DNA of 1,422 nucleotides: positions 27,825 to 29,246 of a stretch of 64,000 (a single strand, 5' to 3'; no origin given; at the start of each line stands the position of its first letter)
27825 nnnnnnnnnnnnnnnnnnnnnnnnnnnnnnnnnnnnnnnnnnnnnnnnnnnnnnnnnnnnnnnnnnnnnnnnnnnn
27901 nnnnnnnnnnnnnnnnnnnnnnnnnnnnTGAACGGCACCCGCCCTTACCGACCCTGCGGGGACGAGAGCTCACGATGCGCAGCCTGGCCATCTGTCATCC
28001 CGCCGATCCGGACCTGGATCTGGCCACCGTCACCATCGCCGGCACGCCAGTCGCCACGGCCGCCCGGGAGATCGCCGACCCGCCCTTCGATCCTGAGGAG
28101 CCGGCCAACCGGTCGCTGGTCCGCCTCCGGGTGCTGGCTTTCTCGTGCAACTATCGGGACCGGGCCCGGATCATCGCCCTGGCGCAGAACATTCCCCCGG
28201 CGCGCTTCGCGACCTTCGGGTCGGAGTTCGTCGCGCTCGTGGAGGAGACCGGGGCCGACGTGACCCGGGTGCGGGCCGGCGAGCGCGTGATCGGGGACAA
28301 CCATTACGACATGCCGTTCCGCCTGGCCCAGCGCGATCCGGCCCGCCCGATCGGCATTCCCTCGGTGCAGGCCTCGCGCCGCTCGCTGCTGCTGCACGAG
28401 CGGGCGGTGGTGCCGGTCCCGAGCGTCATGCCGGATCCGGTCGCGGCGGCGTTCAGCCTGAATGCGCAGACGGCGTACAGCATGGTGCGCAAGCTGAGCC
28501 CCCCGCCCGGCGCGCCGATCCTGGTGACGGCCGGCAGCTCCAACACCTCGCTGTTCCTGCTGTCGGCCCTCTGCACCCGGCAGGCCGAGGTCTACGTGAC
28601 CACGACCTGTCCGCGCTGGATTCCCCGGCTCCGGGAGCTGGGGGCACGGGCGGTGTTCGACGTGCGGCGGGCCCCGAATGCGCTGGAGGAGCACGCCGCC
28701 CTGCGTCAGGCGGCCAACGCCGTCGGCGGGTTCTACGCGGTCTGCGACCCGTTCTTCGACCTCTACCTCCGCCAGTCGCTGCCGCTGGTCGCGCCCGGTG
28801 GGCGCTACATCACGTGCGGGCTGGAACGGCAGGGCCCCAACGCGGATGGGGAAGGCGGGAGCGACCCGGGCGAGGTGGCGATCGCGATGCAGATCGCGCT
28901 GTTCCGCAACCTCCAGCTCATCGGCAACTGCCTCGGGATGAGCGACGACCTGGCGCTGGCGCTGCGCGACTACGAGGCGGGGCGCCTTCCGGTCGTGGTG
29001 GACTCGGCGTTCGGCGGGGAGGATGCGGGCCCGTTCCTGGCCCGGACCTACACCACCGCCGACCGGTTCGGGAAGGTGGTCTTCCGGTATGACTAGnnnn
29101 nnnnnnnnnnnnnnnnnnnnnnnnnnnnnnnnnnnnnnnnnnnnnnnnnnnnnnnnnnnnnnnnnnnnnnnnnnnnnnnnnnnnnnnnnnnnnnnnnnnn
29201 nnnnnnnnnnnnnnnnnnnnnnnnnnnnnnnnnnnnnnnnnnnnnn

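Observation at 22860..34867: All three predicted core peptides lack cysteine although a LanM-like enzyme is present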

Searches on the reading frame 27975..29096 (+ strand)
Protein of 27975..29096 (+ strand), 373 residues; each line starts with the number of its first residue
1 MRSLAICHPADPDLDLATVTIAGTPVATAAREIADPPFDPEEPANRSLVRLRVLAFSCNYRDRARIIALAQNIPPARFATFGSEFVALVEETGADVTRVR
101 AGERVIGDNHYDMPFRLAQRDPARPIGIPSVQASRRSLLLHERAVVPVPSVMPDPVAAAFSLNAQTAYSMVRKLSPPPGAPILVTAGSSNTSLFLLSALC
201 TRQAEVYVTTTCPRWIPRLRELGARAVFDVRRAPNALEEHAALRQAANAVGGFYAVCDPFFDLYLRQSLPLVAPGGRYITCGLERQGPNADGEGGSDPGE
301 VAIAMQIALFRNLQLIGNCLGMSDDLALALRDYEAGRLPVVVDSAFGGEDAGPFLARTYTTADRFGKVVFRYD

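Call 6: search_protein_families(library=pfam, proteins=[window:27975-29096:+], max_evalue=0.01)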
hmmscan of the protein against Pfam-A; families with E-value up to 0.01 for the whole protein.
window:27975-29096:+ (373 aa): 3 families
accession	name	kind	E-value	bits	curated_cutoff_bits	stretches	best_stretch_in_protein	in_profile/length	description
PF08240.17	ADH_N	-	2.4e-06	28.1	23.5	1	49-107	5-62/104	Alcohol dehydrogenase GroES-like domain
PF00107.32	ADH_zinc_N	-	1.1e-05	25.9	31.8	1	201-330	12-124/129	Zinc-binding dehydrogenase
PF13602.12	ADH_zinc_N_2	-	0.00061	21.2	27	1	222-352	1-117/134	Zinc-binding dehydrogenase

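Call 7: search_protein_families(library=ncbifam, proteins=[window:27975-29096:+], max_evalue=0.01)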
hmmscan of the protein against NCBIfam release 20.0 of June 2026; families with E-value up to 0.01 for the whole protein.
window:27975-29096:+ (373 aa): 2 families
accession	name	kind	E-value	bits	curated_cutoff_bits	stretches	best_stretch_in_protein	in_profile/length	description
TIGR02824.1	quinone_pig3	subfamily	2.1e-05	23.7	296.8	1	140-284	100-240/325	putative NAD(P)H quinone oxidoreductase, PIG3 family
NF041172.1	AcrlCoa_red_Thmprot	equivalog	0.0037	16.2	500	0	44-106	23-83/334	acryloyl-CoA reductase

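Call 30: search_dna_similar(query=window:27975-29096:+, collection=plasmids, mode=protein, max_evalue=0.001, max_rows=25)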
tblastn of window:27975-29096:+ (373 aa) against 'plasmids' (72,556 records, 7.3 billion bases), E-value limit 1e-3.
Records with a match: 35; places in all: 35; records where one place covers at least 80% of the query: 32.
Best place of each record, by identity: <60% 35.
By first word of the organism name: Staphylococcus 13; Streptomyces 6; Azospirillum 3; Pediococcus 3; Klebsiella 2; Pseudanabaena 1; Actinomyces 1; Lactococcus 1; Eleftheria 1; Sphingobium 1; and 3 more.
By predicted mobility (MOB-suite, as given by PLSDB): non-mobilizable 16; mobilizable 11; conjugative 8.
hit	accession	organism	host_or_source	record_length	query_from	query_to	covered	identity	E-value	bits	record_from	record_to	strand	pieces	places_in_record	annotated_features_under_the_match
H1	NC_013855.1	Azospirillum sp. B510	-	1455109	1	373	100%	45.8%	2e-76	264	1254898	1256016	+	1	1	record has no annotation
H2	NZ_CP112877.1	Pseudanabaena galeata CCNP1313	-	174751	1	373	100%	38.4%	1e-67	238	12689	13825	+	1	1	zinc-binding alcohol dehydrogenase family protein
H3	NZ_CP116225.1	Actinomyces oris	Homo sapiens,Cell culture,oral cavity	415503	49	370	86%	35.5%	1e-26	119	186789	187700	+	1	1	zinc-binding alcohol dehydrogenase family protein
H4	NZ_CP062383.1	Staphylococcus aureus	Homo sapiens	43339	13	371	96%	31.1%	6e-31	160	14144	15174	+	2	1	hypothetical protein (x2)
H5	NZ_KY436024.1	Staphylococcus aureus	-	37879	13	371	96%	30.7%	3e-36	147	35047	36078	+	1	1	zinc-binding alcohol dehydrogenase family protein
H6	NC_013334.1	Staphylococcus aureus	-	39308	13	371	96%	30.7%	3e-36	147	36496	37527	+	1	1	zinc-binding alcohol dehydrogenase family protein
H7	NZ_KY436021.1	Staphylococcus aureus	-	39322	13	371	96%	30.7%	3e-36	147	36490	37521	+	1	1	zinc-binding alcohol dehydrogenase family protein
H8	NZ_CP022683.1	Staphylococcus aureus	Homo sapiens,nares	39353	13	371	96%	30.7%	3e-36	147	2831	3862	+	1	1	zinc-binding alcohol dehydrogenase family protein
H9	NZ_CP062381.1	Staphylococcus aureus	Homo sapiens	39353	13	371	96%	30.7%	3e-36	147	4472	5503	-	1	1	zinc-binding alcohol dehydrogenase family protein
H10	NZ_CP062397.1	Staphylococcus aureus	Homo sapiens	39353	13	371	96%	30.7%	3e-36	147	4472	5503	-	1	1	zinc-binding alcohol dehydrogenase family protein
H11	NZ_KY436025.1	Staphylococcus aureus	-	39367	13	371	96%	30.7%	3e-36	147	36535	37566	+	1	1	zinc-binding alcohol dehydrogenase family protein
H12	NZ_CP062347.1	Staphylococcus aureus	Homo sapiens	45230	13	371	96%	30.7%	3e-36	147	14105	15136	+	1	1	zinc-binding alcohol dehydrogenase family protein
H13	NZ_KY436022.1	Staphylococcus aureus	-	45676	13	371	96%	30.7%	3e-36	147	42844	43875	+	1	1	zinc-binding alcohol dehydrogenase family protein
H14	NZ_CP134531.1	Staphylococcus aureus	Homo sapiens,blood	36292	32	371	91%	31.2%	4e-36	147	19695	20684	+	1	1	zinc-binding alcohol dehydrogenase family protein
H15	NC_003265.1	Staphylococcus aureus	-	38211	32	371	91%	31.2%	4e-36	147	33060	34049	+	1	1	zinc-binding alcohol dehydrogenase family protein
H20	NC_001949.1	Lactococcus lactis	-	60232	15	373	96%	28.9%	6e-33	137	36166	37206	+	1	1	medium chain dehydrogenase/reductase family protein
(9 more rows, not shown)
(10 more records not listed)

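Call 31: get_annotated_region(hit=H20, flank=9000)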
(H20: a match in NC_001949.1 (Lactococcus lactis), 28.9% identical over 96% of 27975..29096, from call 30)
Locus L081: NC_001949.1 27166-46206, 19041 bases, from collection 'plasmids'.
description: Lactococcus lactis plasmid pMRC01, complete sequence
organism: Lactococcus lactis (NCBI taxid 1358)
taxonomy: Bacteria; Bacillota; Bacilli; Lactobacillales; Streptococcaceae; Lactococcus; Lactococcus lactis
host: -; source: -; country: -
typing (MOB-suite, as given by PLSDB): conjugative; replicon rep_cluster_664; relaxase MOBQ; mating-pair formation MPF_T
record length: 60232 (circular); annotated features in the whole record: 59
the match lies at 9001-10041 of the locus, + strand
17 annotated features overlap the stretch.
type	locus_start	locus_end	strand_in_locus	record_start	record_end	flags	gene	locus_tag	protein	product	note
CDS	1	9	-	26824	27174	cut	-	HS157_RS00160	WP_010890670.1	hypothetical protein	-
CDS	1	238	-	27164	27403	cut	-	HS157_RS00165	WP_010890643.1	helix-turn-helix transcriptional regulator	-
CDS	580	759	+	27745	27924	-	-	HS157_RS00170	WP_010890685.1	plantaricin C family lantibiotic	-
CDS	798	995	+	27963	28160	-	ltnA2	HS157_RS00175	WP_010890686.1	lantibiotic lacticin 3147 A2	-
CDS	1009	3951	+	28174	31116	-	lanM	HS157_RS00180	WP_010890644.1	type 2 lanthipeptide synthetase LanM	GO:0018081 - peptide cross-linking via lanthionine or 3-methyl-lanthionine [Evidence IEA]; GO:0018193 - peptidyl-amino ...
CDS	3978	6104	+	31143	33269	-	-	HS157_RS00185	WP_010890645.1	peptidase domain-containing ABC transporter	-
CDS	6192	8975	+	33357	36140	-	-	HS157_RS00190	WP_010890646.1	DUF4135 domain-containing protein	-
CDS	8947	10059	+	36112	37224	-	-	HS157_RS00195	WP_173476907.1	medium chain dehydrogenase/reductase family protein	-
CDS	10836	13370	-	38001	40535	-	-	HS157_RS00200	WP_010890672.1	DEAD/DEAH box helicase family protein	-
CDS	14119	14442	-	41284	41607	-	-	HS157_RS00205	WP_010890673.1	hypothetical protein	-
CDS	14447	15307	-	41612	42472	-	-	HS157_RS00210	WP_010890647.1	hypothetical protein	-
CDS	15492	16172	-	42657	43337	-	-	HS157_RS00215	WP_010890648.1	IS6-like element ISS1S family transposase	GO:0006313 - DNA transposition [Evidence IEA]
CDS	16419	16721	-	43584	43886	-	-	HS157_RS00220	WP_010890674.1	hypothetical protein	-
CDS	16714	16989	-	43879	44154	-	-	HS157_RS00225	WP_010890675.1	DUF2089 family protein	-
CDS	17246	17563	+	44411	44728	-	-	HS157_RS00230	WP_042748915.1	PadR family transcriptional regulator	-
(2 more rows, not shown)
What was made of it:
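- On LanJA dehydro-amino-acid reductases: E 6e-33 to pMRC01 LtnJ and E 3e-36 to C55 plasmids, against 1e-4 for generic ADHs (calls 30, 31).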

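Call 32: get_annotated_region(hit=H1, flank=15000)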
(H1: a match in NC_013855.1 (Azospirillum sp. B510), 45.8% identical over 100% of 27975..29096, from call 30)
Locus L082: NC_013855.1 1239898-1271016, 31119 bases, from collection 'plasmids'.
description: Azospirillum sp. B510 plasmid pAB510a, complete sequence
organism: Azospirillum sp. B510 (NCBI taxid 137722)
taxonomy: Bacteria; Pseudomonadota; Alphaproteobacteria; Rhodospirillales; Azospirillaceae; Azospirillum; Azospirillum sp. B510
host: -; source: -; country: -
typing (MOB-suite, as given by PLSDB): mobilizable; relaxase MOBQ
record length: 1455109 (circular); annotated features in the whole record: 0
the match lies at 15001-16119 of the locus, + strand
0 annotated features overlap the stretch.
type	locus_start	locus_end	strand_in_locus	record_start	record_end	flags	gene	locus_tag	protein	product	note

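Call 43: search_protein_families(library=pfam, proteins=[L082:11870-14917:-, L082:19560-21353:-], max_evalue=0.01)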
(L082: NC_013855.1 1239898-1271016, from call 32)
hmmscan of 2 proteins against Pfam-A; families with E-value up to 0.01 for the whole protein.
L082:11870-14917:- (1015 aa): 2 families
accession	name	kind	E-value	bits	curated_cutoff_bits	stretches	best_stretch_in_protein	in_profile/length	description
PF13575.12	DUF4135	-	1.3e-91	308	29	1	191-544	2-376/378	Domain of unknown function (DUF4135)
PF05147.19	LANC_like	-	1.2e-06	27.8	23.2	1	670-788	4-116/350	Lanthionine synthetase C-like protein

L082:19560-21353:- (597 aa): 0 families
